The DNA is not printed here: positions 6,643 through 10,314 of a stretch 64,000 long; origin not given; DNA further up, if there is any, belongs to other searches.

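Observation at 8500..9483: PolB intein inserted in the Exo II motif of the exonuclease domain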

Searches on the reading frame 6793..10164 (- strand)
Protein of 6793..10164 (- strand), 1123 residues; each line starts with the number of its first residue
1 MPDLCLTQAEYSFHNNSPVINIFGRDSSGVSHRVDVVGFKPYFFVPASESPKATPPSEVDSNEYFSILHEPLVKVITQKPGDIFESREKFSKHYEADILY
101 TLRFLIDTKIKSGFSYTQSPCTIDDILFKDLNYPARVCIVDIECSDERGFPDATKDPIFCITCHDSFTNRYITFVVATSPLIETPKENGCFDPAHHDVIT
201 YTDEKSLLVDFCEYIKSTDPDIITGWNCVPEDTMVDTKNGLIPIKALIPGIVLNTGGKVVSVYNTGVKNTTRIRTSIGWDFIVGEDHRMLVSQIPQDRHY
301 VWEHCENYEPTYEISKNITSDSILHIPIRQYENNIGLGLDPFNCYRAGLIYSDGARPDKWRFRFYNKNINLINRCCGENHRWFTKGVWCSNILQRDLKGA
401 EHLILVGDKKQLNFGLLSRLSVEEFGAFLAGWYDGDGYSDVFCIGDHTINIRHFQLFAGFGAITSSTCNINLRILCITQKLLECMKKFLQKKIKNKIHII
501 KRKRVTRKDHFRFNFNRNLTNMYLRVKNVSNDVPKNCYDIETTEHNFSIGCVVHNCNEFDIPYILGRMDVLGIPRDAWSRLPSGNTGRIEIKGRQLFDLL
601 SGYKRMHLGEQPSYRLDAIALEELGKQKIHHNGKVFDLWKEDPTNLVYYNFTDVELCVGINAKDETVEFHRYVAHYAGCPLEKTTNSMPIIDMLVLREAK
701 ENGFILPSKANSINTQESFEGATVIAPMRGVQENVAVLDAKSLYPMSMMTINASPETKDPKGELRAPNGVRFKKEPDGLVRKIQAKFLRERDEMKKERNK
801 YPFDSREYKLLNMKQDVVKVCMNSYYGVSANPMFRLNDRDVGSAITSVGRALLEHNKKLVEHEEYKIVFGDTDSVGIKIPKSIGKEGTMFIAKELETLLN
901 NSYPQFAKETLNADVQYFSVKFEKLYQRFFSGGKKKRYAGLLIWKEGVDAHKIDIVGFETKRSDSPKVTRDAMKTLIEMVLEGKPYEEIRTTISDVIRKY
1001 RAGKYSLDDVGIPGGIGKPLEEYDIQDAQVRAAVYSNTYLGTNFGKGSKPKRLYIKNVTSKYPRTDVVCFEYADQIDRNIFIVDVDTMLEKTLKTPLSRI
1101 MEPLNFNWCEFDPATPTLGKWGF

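Call 4: search_protein_families(library=pfam, proteins=[window:6793-10164:-], max_evalue=0.1)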
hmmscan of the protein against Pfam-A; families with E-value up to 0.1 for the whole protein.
window:6793-10164:- (1123 aa): 3 families
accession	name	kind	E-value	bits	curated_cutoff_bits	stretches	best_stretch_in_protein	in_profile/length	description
PF00136.26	DNA_pol_B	-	2.1e-38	132.7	23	1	691-1032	15-385/453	DNA polymerase family B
PF03104.25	DNA_pol_B_exo1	-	2e-22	80.2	23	2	92-227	2-166/242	DNA polymerase family B, exonuclease domain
PF20286.3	divDNApol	-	0.012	14.3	25.7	0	784-852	109-179/705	Divergent Family B DNA polymerase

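Call 5: search_protein_families(library=ncbifam, proteins=[window:6793-10164:-], max_evalue=1)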
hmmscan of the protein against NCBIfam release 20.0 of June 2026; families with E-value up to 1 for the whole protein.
window:6793-10164:- (1123 aa): 10 families
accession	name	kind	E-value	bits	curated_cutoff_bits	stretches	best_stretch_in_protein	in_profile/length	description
NF004421.0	PRK05762.1-2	equivalog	3.2e-61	207.6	570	2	546-1037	240-722/795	DNA polymerase II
NF004422.0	PRK05762.1-4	equivalog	8.1e-41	140.2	1103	2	590-1037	272-716/789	DNA polymerase II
NF004419.0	PRK05761.1-5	equivalog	2.9e-35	121.5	1285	2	552-1047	369-868/932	DNA-directed DNA polymerase I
NF004420.0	PRK05762.1-1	equivalog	6.5e-33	114.4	1435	1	590-1037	268-710/783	DNA polymerase II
NF004417.0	PRK05761.1-3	equivalog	6.5e-31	107.1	780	1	552-1094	301-842/858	DNA-directed DNA polymerase I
TIGR00592.1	pol2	superfamily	6e-27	94.1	239.95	1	696-1102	760-1176/1176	DNA polymerase (pol2)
NF004415.0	PRK05761.1-1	equivalog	8.3e-24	83.5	1289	1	553-1037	311-803/883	DNA-directed DNA polymerase I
NF004418.0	PRK05761.1-4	subfamily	5.6e-11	41.4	692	1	720-1032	324-631/717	type B DNA-directed DNA polymerase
NF004416.0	PRK05761.1-2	equivalog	0.0017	16.8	516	1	716-883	315-462/665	type B DNA-directed DNA polymerase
TIGR01445.1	intein_Nterm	domain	0.16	13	24.5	0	228-291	1-83/83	intein N-terminal splicing region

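Call 18: find_homologous_proteins(query=window:6793-10164:-, max_evalue=0.00001)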
Query window:6793-10164:- (1123 aa): 110 proteins with E <= 0.00001 among 7537 candidates.
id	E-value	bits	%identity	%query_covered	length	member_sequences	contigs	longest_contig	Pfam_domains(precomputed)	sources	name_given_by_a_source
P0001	0.0e+0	1605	87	52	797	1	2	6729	PF00136.27,PF03104.26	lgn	-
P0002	0.0e+0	1594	85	52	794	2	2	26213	PF00136.27,PF03104.26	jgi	jgi:DNA polymerase I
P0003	0.0e+0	1591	84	55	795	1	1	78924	PF00136.27,PF03104.26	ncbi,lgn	-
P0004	0.0e+0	1510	81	52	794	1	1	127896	PF00136.27,PF03104.26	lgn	-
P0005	0.0e+0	1493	81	52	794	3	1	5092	PF00136.27,PF03104.26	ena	-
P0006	0.0e+0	1491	67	82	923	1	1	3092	PF00136.27,PF03104.26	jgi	jgi:DNA polymerase I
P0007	0.0e+0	1480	84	51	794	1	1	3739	PF00136.27,PF03104.26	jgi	jgi:DNA polymerase I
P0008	0.0e+0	1469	81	52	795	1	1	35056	PF00136.27,PF03104.26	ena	-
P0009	0.0e+0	1458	81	51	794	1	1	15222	PF00136.27,PF03104.26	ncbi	-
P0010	0.0e+0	1457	80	51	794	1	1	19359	PF00136.27,PF03104.26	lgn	-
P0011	0.0e+0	1405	77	51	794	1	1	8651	PF00136.27,PF03104.26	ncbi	-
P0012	0.0e+0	1366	81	51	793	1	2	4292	PF00136.27,PF03104.26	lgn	-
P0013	0.0e+0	1349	77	52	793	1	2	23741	PF00136.27,PF03104.26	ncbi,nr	ncbi:MAG: DNA-directed DNA polymerase [Tissierellia bacterium]|nr:DNA-directed DNA polymerase [Tissi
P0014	0.0e+0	1343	78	51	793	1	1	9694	PF00136.27,PF03104.26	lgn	-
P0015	0.0e+0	1340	79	51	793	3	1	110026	PF00136.27,PF03104.26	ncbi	-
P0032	3.0e-249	848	57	51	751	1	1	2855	PF00136.27,PF03104.26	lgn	-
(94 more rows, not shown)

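Call 23: search_dna_similar(query=window:6793-10164:-, collection=phages, mode=protein, max_rows=40)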
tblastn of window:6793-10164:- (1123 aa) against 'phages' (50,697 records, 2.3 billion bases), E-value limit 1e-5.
Records with a match: 2522; places in all: 2526; records where one place covers at least 80% of the query: 0.
Best place of each record, by identity: <60% 2522.
By first word of the organism name: Escherichia 669; Synechococcus 377; Klebsiella 333; Salmonella 188; Aeromonas 89; Shigella 89; Acinetobacter 69; Vibrio 65; Cyanophage 61; Enterobacter 59; and 62 more.
By host as written in the record: - 402; Escherichia coli 279; Klebsiella pneumoniae 115; Synechococcus 107; Synechococcus sp. 38; Escherichia coli O157:H7 38; Aeromonas salmonicida 37; Salmonella enterica 30; and 550 more.
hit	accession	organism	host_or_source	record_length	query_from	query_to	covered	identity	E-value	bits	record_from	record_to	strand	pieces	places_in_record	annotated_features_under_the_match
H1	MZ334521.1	Halorubrum tailed virus 25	Halorubrum sp.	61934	4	1107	69%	33.4%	7e-81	402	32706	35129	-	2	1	DNA polymerase elongation subunit family B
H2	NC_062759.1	Halorubrum tailed virus 25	Halorubrum sp.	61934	4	1107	69%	33.4%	7e-81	402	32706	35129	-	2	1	DNA polymerase elongation subunit family B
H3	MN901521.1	Halorubrum virus Serpecor1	Halorubrum coriense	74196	1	1107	70%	31.2%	2e-67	371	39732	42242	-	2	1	DNA polymerase elongation subunit family B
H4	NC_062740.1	Halorubrum virus Serpecor1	Halorubrum coriense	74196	1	1107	70%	31.2%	2e-67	371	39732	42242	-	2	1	DNA polymerase elongation subunit family B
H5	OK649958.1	Hardygib1 virus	Haloferax gibbonsii Ma2.38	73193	1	1107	70%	31.1%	9e-68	381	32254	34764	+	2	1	DNA polymerase elongation subunit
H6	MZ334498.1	Halorubrum virus HRTV-20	Halorubrum sp.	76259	1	1107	70%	31.1%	1e-67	378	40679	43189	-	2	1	DNA polymerase elongation subunit family B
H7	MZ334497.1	Halorubrum virus HRTV-18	Halorubrum sp.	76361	1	1107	70%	31.1%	1e-67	378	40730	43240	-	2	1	DNA polymerase elongation subunit family B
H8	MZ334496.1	Halorubrum tailed virus 10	Halorubrum sp.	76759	1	1107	70%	31.1%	1e-67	377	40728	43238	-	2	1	DNA polymerase elongation subunit family B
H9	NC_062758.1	Halorubrum tailed virus 10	Halorubrum sp.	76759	1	1107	70%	31.1%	1e-67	377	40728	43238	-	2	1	DNA polymerase elongation subunit family B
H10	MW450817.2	Halorubrum virus VOLN27B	Halorubrum sp. LN27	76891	1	1107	70%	31.1%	6e-69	381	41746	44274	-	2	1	DNA polymerase elongation subunit family B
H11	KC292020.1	Halorubrum tailed phage 8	Halorubrum sp. B2-2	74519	1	1107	70%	31.0%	2e-66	369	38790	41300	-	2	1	56: DNA polymerase elongation subunit (family B)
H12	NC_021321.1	Halorubrum tailed phage 8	Halorubrum sp. B2-2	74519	1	1107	70%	31.0%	2e-66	369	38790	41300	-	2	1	56: DNA polymerase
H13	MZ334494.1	Halorubrum virus HRTV-19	Halorubrum sp.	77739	1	1107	70%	31.0%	2e-66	369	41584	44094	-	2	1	DNA polymerase elongation subunit family B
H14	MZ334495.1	Halorubrum virus HRTV-23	Halorubrum sp.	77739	1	1107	70%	31.0%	2e-66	369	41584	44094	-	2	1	DNA polymerase elongation subunit family B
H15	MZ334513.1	Haloarcula virus HJTV-2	Haloarcula japonica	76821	1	1107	70%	30.9%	2e-69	381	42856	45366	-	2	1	DNA polymerase elongation subunit family B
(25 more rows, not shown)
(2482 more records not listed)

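Call 34: find_encoding_contigs(protein=P0006, flank=5000, max_places=3)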
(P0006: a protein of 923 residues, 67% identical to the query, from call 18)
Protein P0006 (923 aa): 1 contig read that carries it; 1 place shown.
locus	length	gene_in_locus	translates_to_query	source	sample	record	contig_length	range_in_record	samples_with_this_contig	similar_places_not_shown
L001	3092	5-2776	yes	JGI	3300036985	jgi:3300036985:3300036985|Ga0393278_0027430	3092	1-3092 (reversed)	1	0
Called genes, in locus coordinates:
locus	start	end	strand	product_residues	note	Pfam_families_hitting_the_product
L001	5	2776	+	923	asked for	PF03104:DNA_pol_B_exo1 (faint), PF00136:DNA_pol_B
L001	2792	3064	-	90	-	-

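Call 35: find_encoding_contigs(protein=P0003, flank=10000, max_places=3)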
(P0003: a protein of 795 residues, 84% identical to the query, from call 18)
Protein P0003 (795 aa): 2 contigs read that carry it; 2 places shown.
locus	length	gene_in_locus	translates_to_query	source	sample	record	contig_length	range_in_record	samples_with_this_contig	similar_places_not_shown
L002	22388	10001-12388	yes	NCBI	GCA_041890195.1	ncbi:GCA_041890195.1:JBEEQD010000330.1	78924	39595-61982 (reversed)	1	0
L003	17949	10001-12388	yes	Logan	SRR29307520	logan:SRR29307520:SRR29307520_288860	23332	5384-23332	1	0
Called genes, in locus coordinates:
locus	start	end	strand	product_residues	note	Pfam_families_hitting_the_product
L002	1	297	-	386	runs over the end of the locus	PF13439:Glyco_transf_4, PF20706:GT4-conflict (weak), PF00534:Glycos_transf_1, PF13692:Glyco_trans_1_4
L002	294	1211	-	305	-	PF13692:Glyco_trans_1_4, PF00534:Glycos_transf_1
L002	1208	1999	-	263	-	PF00535:Glycos_transf_2, PF10111:Glyco_tranf_2_2, PF13641:Glyco_tranf_2_3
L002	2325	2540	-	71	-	-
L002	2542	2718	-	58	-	-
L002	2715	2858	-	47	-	-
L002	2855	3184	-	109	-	-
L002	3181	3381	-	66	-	-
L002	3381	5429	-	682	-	PF00317:Ribonuc_red_lgN, PF02867:Ribonuc_red_lgC, PF12637:TSCPD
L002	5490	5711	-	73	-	-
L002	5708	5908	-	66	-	-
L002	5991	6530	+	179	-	-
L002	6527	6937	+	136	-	-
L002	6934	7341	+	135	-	-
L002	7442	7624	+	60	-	-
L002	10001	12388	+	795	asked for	PF03104:DNA_pol_B_exo1, PF00136:DNA_pol_B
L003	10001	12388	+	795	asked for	PF03104:DNA_pol_B_exo1, PF00136:DNA_pol_B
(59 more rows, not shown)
